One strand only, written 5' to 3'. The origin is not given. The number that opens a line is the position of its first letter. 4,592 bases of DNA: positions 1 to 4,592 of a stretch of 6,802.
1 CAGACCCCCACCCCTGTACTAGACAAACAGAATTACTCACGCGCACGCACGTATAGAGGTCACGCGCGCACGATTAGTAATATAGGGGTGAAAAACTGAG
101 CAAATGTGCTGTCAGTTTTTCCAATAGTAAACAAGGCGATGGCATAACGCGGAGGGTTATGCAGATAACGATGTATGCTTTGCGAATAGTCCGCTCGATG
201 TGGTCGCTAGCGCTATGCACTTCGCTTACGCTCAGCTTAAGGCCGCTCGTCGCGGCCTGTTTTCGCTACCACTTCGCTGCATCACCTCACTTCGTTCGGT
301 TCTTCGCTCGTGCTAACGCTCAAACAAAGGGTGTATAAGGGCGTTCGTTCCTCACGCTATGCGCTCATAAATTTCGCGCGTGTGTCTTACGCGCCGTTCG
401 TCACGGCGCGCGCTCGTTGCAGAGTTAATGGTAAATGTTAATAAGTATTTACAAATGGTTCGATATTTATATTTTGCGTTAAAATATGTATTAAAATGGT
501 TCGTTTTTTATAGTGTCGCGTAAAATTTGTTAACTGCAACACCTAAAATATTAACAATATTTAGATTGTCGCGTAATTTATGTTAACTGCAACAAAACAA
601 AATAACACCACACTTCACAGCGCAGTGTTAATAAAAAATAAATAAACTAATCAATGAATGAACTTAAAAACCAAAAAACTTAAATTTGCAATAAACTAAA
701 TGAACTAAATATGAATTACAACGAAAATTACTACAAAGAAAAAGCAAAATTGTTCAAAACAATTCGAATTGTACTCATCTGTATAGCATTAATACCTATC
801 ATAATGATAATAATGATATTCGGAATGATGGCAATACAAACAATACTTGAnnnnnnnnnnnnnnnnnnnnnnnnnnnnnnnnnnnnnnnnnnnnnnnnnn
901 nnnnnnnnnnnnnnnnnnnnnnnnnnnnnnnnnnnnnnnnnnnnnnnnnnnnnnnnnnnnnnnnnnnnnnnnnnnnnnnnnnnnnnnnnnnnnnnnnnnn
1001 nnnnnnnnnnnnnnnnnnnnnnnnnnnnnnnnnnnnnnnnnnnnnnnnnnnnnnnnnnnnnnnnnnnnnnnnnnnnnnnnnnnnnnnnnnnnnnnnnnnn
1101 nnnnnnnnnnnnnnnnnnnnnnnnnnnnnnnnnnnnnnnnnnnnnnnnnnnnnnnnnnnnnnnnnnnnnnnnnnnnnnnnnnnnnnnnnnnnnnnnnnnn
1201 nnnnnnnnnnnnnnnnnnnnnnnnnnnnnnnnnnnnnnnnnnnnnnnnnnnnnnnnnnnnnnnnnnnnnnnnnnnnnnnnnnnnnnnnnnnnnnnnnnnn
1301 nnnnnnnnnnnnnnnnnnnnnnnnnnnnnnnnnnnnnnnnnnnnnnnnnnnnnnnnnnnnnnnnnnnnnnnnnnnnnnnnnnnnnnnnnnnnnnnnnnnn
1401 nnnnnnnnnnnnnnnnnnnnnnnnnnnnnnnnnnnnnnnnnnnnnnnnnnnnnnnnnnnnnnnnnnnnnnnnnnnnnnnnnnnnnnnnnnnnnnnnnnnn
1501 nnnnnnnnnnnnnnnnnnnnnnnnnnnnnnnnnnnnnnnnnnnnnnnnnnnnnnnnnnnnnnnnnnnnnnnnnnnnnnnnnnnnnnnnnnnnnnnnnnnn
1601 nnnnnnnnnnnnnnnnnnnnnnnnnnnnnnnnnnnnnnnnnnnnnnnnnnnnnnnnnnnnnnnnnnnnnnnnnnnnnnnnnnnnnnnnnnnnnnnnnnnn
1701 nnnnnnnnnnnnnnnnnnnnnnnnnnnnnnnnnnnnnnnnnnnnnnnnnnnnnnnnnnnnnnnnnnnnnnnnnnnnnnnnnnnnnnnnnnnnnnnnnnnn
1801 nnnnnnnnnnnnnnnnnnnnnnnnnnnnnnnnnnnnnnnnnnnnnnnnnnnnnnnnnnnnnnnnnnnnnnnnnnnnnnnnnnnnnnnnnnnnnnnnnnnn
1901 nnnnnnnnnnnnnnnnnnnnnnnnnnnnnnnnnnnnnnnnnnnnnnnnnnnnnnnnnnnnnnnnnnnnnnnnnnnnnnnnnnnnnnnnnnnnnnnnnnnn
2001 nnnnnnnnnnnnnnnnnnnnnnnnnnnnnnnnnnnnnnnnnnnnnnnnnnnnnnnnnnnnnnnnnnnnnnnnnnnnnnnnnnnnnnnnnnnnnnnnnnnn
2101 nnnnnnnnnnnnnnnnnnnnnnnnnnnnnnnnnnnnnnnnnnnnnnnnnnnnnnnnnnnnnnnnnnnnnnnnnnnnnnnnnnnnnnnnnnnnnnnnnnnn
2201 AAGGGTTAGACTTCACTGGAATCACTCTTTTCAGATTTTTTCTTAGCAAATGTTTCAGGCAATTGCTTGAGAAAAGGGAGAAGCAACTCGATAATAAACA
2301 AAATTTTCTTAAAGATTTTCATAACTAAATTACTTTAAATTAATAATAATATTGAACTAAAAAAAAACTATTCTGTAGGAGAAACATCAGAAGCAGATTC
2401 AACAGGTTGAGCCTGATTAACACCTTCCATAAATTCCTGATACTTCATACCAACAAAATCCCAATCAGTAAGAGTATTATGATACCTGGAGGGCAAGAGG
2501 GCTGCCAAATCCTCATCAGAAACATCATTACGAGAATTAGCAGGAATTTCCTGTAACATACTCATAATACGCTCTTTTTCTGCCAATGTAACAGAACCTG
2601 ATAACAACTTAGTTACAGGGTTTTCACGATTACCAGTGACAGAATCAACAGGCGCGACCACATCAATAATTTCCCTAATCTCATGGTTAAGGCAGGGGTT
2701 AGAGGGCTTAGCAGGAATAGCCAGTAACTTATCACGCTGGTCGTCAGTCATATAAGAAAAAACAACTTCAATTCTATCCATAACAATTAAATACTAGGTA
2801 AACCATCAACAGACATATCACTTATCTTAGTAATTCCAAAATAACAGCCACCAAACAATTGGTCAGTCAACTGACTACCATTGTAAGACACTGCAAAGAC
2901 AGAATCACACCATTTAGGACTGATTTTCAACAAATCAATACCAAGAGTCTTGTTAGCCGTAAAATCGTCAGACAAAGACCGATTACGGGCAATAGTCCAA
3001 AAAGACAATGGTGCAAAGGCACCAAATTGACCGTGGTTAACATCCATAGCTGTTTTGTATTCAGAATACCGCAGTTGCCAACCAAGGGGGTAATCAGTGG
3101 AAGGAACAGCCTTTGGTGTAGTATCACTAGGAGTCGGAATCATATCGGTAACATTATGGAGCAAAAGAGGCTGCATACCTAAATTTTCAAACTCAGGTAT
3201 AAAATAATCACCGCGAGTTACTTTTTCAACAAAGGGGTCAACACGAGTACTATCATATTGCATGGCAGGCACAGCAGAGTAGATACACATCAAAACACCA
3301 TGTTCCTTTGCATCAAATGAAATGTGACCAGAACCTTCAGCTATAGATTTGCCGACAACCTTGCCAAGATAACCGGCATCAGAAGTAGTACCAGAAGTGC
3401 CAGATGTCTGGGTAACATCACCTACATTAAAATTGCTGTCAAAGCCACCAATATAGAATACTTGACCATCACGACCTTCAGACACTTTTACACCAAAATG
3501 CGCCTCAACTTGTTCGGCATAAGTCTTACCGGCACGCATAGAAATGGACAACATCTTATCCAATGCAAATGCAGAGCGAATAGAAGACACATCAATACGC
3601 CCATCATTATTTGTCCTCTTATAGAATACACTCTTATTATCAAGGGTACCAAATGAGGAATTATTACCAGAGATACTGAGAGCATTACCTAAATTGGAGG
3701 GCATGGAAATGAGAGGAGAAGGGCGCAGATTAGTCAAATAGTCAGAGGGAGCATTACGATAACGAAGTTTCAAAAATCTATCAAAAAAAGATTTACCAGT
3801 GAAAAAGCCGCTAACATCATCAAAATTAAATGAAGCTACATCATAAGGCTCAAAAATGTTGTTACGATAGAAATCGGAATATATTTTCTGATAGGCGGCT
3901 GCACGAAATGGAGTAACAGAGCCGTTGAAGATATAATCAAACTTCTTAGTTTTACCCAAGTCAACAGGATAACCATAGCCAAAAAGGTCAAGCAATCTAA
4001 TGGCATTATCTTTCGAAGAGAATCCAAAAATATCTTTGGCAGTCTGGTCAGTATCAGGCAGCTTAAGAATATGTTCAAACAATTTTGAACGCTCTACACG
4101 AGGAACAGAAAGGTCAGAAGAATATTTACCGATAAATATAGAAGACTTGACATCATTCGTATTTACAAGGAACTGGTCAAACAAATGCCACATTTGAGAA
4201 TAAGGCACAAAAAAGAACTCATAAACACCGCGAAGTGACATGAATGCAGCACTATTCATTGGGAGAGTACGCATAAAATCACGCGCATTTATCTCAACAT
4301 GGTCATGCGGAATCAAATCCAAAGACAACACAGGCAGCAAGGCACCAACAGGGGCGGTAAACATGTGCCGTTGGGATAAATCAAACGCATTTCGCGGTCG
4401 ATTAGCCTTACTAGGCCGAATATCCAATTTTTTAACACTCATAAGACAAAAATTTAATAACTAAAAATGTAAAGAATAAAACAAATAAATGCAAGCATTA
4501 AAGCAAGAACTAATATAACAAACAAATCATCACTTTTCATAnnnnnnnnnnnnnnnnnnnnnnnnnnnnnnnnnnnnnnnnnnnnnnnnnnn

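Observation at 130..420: GC-rich, CGCT-saturated structured island with no coding capacity inside an AT-rich microvirus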

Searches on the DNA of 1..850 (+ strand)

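Call 10: search_dna_similar(query=window:1-850:+, collection=phages, mode=distant, max_evalue=0.001)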
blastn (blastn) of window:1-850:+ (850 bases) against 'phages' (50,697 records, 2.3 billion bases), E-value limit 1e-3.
No match.

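Call 12: search_dna_similar(query=window:100-440:+, collection=plasmids, mode=distant, max_evalue=0.01)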
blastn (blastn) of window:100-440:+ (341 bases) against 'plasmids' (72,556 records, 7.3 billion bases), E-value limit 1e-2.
No match.

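Call 87: search_dna_similar(query=window:88-168:-, collection=phages, mode=distant, max_evalue=1, max_rows=40)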
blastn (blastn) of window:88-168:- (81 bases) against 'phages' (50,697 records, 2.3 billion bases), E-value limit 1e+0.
Records with a match: 2; places in all: 2; records where one place covers at least 80% of the query: 0.
Best place of each record, by identity: 90-95% 2.
By first word of the organism name: Microviridae 2.
By host as written in the record: Homo sapiens 2.
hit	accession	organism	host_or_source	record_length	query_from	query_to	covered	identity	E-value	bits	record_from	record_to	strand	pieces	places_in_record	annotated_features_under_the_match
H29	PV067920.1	Microviridae sp.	Homo sapiens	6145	33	65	41%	93.9%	4e-4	48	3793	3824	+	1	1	none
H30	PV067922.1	Microviridae sp.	Homo sapiens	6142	33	63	38%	93.5%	5e-3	45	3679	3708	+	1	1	none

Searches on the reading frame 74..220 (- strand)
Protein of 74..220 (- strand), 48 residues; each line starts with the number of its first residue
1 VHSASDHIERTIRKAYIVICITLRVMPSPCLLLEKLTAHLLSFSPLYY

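Call 8: search_protein_families(library=pfam, proteins=[window:74-220:-], max_evalue=0.01)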
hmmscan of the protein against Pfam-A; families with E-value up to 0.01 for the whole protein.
window:74-220:- (48 aa): 0 families

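Call 9: search_protein_families(library=phrogs, proteins=[window:74-220:-], max_evalue=0.01)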
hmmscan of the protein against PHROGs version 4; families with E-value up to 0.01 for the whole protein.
window:74-220:- (48 aa): 0 families

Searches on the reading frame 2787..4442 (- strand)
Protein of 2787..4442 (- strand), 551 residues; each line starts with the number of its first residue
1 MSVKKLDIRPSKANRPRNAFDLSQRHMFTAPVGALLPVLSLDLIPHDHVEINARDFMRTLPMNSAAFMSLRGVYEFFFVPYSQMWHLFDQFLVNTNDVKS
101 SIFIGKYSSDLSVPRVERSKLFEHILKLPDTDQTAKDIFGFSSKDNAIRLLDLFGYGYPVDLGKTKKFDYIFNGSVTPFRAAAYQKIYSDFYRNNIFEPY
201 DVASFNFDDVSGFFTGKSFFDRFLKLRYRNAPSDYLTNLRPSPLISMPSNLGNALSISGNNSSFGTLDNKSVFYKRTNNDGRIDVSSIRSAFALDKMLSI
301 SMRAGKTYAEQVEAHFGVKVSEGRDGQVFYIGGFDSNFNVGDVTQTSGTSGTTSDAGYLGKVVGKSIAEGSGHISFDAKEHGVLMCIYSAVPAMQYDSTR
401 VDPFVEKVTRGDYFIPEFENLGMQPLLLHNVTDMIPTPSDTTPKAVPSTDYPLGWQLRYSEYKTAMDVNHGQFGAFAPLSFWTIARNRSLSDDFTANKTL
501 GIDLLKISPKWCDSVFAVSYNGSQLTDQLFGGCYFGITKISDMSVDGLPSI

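Call 8: search_protein_families(library=pfam, proteins=[window:2787-4442:-], max_evalue=0.01)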
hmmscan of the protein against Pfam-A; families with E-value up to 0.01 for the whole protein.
window:2787-4442:- (551 aa): 1 family
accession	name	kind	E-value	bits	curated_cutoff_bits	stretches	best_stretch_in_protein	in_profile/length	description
PF02305.22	Phage_F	-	4.3e-28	98.8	25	2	178-547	131-497/501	Capsid protein (F protein)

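Call 9: search_protein_families(library=phrogs, proteins=[window:2787-4442:-], max_evalue=0.01)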
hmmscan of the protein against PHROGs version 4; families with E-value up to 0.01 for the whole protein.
window:2787-4442:- (551 aa): 1 family
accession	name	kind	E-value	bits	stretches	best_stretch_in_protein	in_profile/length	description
phrog_514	-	head and packaging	5.8e-69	234.1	1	6-550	14-514/531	major head protein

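Call 79: search_dna_similar(query=window:2787-4442:-, collection=phages, mode=protein, max_rows=15)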
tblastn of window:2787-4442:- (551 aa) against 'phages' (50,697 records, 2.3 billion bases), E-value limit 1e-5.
Records with a match: 2011; places in all: 2015; records where one place covers at least 80% of the query: 750.
Best place of each record, by identity: 60-80% 1; <60% 2010.
By first word of the organism name: bajarodmic 664; Microviridae 448; Dulem 261; Microvirus 126; Blackfly 83; Dipodfec 69; Capybara 49; Tortoise 42; robinz 40; Apis 38; and 27 more.
By host as written in the record: - 644; Peromyscus fraterculus 358; Ciona robusta 163; Varecia variegata 138; Austrosimulium ungulatum 83; porcine 68; Homo sapiens 56; Dipodomys merriami 49; and 46 more.
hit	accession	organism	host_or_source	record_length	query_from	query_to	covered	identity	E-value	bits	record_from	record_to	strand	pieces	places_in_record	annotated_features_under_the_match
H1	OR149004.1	Microvirus D_HF5_107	Homo sapiens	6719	4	551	99%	60.7%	0e+0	667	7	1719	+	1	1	major capsid protein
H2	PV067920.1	Microviridae sp.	Homo sapiens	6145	1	551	100%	53.6%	2e-174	546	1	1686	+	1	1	major capsid protein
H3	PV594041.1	Microviridae sp.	Homo sapiens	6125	1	551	100%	53.6%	1e-172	541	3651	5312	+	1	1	major capsid protein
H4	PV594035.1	Microviridae sp.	Homo sapiens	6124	1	551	100%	53.3%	8e-172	539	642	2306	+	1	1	major capsid protein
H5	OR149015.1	Microvirus D_HF38_28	Homo sapiens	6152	1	551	100%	50.8%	2e-163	516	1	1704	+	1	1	major capsid protein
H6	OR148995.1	Microvirus D_HF4_150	Homo sapiens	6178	1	549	100%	50.6%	2e-162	513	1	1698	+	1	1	major capsid protein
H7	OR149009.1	Microvirus D_HF7_11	Homo sapiens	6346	8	551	99%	50.7%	3e-174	546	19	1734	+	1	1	major capsid protein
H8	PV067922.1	Microviridae sp.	Homo sapiens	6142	38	551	93%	52.3%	7e-155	492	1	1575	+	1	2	major capsid protein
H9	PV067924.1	Microviridae sp.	Homo sapiens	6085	8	551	99%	48.7%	2e-145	466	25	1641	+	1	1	major capsid protein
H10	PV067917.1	Microviridae sp.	Homo sapiens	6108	1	551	100%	47.8%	1e-142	458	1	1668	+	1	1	major capsid protein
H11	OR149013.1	Microvirus D_HF36_426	Homo sapiens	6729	5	549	99%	42.0%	3e-123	404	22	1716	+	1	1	major capsid protein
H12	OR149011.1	Microvirus D_HF33_14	Homo sapiens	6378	14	551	98%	35.9%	4e-77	270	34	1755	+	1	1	major capsid protein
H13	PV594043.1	Microviridae sp.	Homo sapiens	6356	17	551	97%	34.7%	5e-87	299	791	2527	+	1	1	major capsid protein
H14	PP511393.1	Dulem virus 235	Eulemur fulvus collaris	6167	9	547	96%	35.1%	7e-48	282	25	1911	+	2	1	major capsid protein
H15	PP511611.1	Dulem virus 235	Varecia variegata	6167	9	547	96%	35.1%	7e-48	282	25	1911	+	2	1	major capsid protein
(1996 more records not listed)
